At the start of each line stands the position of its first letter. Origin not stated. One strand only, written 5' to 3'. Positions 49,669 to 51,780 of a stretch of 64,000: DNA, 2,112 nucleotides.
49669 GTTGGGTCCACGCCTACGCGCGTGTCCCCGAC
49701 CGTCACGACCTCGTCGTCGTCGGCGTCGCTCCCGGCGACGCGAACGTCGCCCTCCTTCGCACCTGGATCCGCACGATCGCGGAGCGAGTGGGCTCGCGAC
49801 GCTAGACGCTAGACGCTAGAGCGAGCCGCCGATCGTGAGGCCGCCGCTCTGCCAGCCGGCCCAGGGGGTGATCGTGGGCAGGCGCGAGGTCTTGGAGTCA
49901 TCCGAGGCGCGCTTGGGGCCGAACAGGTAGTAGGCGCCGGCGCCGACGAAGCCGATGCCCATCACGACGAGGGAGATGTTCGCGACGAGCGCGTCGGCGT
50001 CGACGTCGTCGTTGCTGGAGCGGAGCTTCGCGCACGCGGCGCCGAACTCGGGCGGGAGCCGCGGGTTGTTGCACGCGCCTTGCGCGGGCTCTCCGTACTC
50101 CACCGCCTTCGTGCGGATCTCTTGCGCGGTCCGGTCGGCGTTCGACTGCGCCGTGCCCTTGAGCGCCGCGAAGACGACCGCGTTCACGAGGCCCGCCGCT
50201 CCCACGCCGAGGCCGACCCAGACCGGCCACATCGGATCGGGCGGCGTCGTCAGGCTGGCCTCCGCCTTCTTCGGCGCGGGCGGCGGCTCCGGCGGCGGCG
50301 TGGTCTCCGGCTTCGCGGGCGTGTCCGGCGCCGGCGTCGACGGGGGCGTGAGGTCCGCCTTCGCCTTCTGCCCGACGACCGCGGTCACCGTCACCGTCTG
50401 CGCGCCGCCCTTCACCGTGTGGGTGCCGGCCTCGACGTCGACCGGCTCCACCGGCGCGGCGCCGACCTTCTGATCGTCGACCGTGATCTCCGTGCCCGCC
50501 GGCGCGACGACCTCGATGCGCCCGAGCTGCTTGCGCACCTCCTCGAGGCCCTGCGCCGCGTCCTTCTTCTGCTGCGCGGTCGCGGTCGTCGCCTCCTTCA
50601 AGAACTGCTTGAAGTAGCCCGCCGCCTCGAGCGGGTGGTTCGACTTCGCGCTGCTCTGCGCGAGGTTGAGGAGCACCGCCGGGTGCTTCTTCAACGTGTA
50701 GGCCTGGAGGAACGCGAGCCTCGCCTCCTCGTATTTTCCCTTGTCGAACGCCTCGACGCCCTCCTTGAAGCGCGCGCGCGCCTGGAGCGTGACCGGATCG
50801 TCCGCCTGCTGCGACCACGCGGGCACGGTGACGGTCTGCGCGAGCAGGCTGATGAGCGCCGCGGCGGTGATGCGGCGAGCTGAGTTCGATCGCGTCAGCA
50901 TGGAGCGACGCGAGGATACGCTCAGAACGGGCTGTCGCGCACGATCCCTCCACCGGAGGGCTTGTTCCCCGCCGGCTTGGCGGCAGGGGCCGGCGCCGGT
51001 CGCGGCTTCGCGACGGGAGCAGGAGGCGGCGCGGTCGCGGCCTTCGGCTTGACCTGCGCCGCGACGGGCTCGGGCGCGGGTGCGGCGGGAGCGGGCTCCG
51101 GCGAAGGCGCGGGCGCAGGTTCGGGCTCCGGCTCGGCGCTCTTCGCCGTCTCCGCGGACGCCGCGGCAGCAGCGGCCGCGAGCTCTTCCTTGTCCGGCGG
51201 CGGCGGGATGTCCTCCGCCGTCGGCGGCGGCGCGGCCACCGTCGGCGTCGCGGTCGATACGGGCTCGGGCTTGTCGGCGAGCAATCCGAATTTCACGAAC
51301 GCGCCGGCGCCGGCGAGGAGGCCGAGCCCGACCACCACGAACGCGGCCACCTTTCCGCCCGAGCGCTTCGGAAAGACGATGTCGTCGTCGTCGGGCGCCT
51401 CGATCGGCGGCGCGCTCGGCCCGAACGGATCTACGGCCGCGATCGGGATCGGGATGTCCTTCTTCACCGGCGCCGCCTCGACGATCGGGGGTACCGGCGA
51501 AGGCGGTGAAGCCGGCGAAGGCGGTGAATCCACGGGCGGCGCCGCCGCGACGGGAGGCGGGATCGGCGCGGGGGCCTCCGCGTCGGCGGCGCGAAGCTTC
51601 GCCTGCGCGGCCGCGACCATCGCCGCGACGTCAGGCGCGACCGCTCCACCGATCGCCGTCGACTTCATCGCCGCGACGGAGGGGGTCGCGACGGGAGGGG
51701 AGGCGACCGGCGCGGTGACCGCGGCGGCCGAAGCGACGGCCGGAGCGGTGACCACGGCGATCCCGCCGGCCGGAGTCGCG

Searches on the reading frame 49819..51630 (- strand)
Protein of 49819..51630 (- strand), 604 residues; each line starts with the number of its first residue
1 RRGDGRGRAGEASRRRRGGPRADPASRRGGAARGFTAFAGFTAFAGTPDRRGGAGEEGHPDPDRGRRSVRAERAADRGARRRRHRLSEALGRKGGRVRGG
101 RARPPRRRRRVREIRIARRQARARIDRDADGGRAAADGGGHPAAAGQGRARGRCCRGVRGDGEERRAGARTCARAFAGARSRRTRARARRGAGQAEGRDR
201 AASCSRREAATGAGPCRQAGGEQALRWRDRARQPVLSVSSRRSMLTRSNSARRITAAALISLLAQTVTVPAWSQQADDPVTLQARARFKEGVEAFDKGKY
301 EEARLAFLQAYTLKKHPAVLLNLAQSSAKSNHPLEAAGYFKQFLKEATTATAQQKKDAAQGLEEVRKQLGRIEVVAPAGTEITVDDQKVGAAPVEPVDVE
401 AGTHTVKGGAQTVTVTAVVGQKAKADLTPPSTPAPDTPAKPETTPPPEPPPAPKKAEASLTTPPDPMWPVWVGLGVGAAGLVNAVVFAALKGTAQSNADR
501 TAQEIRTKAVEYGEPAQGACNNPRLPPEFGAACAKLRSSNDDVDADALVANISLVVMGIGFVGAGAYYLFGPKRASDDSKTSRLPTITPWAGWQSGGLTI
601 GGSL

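Call 36: search_protein_families(library=pfam, max_evalue=0.001, proteins=[window:49819-51630:-])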
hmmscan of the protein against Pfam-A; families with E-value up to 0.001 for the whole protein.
window:49819-51630:- (604 aa): 2 families
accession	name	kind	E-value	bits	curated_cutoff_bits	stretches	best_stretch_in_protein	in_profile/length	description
PF07719.23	TPR_2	-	4.4e-05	23.7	27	0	284-313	1-30/34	Tetratricopeptide repeat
PF08308.17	PEGA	-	0.00013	22.2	20.8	1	377-407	10-40/71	PEGA domain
